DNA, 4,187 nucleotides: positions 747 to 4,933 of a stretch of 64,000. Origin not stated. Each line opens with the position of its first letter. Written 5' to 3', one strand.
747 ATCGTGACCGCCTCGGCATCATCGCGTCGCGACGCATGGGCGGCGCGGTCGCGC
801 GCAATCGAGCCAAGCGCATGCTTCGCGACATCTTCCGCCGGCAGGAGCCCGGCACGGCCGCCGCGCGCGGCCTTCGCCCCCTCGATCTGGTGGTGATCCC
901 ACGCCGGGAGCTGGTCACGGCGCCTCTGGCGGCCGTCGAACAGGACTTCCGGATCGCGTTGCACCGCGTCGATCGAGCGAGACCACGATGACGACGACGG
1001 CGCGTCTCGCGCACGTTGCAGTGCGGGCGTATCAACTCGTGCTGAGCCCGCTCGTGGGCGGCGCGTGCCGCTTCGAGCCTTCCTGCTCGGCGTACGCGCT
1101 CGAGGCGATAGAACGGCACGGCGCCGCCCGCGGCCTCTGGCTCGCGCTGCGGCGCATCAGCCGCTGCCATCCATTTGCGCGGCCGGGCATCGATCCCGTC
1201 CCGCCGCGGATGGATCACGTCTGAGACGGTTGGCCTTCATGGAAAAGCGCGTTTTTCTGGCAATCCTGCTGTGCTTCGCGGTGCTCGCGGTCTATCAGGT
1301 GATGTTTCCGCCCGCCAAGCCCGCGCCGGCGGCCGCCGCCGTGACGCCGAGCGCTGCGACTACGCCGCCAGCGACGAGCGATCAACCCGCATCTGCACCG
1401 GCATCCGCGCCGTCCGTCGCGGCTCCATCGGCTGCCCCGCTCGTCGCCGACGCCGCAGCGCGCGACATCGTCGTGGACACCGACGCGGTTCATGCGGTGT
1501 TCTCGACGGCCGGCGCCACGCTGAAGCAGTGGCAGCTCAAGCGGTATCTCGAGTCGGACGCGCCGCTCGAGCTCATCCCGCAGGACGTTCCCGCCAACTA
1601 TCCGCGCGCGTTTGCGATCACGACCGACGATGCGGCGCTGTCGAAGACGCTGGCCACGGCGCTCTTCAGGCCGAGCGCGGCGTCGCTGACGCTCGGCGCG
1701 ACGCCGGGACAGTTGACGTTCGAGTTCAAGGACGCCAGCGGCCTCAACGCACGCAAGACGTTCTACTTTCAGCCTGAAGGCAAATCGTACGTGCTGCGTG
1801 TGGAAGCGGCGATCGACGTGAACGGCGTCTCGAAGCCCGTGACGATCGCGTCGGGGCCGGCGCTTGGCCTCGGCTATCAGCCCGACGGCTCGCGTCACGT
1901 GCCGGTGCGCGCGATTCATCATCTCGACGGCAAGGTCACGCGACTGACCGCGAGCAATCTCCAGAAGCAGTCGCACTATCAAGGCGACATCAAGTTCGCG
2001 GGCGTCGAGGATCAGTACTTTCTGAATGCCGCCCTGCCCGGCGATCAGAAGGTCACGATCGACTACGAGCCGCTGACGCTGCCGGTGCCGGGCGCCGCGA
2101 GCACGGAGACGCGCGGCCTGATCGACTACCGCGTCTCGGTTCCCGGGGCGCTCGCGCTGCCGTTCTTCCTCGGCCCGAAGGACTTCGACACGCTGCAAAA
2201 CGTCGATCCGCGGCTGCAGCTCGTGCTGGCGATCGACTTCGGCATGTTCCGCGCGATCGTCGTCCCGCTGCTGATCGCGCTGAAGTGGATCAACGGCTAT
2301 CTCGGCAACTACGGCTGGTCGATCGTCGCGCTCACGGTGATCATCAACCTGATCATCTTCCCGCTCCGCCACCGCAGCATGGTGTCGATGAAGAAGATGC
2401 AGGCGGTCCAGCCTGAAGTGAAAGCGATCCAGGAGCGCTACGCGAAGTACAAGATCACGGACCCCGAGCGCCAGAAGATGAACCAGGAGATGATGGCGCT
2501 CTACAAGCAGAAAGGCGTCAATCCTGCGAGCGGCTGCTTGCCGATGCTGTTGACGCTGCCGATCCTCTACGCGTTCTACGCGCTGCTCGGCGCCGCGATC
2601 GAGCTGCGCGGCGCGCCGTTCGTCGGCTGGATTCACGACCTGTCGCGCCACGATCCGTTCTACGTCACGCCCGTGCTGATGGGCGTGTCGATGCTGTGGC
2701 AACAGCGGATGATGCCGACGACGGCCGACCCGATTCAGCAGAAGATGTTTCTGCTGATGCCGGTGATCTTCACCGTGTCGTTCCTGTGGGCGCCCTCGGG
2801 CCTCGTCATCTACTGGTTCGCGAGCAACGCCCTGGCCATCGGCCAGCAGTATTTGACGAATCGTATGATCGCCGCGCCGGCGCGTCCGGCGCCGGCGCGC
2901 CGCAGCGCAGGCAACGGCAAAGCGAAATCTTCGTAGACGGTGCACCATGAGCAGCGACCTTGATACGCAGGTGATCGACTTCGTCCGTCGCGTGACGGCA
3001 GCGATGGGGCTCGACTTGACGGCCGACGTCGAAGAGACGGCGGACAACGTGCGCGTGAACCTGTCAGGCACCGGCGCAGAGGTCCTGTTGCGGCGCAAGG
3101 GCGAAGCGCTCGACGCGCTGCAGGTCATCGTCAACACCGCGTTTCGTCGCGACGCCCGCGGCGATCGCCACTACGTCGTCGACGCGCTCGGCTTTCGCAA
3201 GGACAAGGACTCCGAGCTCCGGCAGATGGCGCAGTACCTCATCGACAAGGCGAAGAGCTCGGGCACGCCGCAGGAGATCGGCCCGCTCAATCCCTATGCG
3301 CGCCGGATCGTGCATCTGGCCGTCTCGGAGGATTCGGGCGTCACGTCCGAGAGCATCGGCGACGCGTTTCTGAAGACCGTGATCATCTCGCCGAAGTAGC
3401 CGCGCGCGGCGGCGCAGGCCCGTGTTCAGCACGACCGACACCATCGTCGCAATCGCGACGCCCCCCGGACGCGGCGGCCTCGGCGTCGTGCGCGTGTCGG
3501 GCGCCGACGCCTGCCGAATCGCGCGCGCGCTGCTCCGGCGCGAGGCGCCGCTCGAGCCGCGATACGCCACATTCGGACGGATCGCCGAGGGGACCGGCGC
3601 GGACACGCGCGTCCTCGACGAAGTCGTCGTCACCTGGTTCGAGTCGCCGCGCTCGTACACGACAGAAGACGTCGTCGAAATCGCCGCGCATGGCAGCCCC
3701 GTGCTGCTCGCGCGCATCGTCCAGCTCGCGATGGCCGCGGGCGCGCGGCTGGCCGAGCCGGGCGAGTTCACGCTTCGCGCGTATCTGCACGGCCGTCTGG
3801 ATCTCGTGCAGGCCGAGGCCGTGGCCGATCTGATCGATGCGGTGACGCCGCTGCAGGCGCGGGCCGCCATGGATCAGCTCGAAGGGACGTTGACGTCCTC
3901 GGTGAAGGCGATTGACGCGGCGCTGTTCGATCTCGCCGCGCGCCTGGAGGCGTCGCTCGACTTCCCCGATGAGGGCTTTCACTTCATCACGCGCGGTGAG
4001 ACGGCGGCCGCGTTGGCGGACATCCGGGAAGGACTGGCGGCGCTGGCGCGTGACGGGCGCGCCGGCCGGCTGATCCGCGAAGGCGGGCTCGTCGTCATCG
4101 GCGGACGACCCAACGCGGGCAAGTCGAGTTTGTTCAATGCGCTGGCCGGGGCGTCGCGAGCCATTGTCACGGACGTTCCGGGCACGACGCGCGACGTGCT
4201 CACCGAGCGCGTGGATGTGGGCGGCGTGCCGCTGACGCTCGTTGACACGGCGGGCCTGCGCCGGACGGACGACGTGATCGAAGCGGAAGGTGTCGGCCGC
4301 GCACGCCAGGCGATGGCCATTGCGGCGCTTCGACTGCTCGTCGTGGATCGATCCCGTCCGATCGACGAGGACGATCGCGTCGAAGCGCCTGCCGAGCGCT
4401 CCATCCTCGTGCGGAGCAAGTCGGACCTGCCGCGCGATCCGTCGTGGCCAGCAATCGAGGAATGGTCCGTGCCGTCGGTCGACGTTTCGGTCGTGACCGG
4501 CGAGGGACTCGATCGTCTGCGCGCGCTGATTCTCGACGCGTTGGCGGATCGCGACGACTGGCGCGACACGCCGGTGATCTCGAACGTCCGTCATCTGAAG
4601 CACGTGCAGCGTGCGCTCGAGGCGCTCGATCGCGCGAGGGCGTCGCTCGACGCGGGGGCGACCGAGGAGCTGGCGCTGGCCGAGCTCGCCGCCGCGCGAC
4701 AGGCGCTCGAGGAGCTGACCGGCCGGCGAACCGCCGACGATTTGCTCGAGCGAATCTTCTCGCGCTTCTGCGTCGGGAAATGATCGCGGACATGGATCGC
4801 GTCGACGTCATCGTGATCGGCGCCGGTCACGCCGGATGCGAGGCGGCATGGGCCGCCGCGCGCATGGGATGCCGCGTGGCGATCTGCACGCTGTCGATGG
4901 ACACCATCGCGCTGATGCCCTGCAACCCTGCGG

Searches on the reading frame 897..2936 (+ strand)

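Call 51: search_protein_families(library=pfam, proteins=[window:897-2936:+], max_evalue=0.0001)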
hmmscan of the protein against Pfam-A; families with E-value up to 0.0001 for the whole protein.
window:897-2936:+ (679 aa): 2 families
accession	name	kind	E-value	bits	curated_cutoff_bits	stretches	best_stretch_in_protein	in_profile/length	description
PF02096.25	60KD_IMP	-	4.4e-58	196.3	35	1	472-656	1-163/163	60Kd inner membrane protein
PF14849.12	YidC_periplas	-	5.6e-24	86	24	1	191-459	2-281/283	YidC periplasmic domain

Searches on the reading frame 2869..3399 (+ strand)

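Call 51: search_protein_families(library=pfam, proteins=[window:2869-3399:+], max_evalue=0.0001)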
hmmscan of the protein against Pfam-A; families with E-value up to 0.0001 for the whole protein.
window:2869-3399:+ (176 aa): 1 family
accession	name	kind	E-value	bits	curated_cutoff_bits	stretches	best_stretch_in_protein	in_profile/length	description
PF01424.28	R3H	-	6.4e-12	45.8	26.8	1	116-174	2-59/60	R3H domain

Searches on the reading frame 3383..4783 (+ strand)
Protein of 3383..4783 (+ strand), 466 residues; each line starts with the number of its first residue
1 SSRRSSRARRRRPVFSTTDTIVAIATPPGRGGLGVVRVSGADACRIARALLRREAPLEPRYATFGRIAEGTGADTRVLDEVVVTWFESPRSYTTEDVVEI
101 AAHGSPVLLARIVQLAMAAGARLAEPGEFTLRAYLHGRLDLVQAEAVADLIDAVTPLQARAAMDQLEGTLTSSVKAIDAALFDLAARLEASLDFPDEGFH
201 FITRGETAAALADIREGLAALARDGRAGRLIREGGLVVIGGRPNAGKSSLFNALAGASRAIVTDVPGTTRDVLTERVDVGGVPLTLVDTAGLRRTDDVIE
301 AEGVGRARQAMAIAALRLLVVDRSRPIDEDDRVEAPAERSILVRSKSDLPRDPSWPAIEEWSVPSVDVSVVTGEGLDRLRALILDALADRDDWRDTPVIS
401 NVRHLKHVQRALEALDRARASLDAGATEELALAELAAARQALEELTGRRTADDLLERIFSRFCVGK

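Call 51: search_protein_families(library=pfam, proteins=[window:3383-4783:+], max_evalue=0.0001)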
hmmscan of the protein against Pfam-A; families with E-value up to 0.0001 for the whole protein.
window:3383-4783:+ (466 aa): 4 families
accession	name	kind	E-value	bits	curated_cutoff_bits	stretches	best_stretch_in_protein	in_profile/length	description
PF12631.12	MnmE_helical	-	1.8e-49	169.1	40.1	1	141-463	1-211/211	MnmE helical domain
PF10396.14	TrmE_N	-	1.1e-39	135.7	29.8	1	20-138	1-117/117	GTP-binding protein TrmE N-terminus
PF01926.29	MMR_HSR1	-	2e-23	83.1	21.9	1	237-333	2-96/113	50S ribosome-binding GTPase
PF02421.24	FeoB_N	-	3.4e-07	30.4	27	1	237-310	3-75/156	Ferrous iron transport protein B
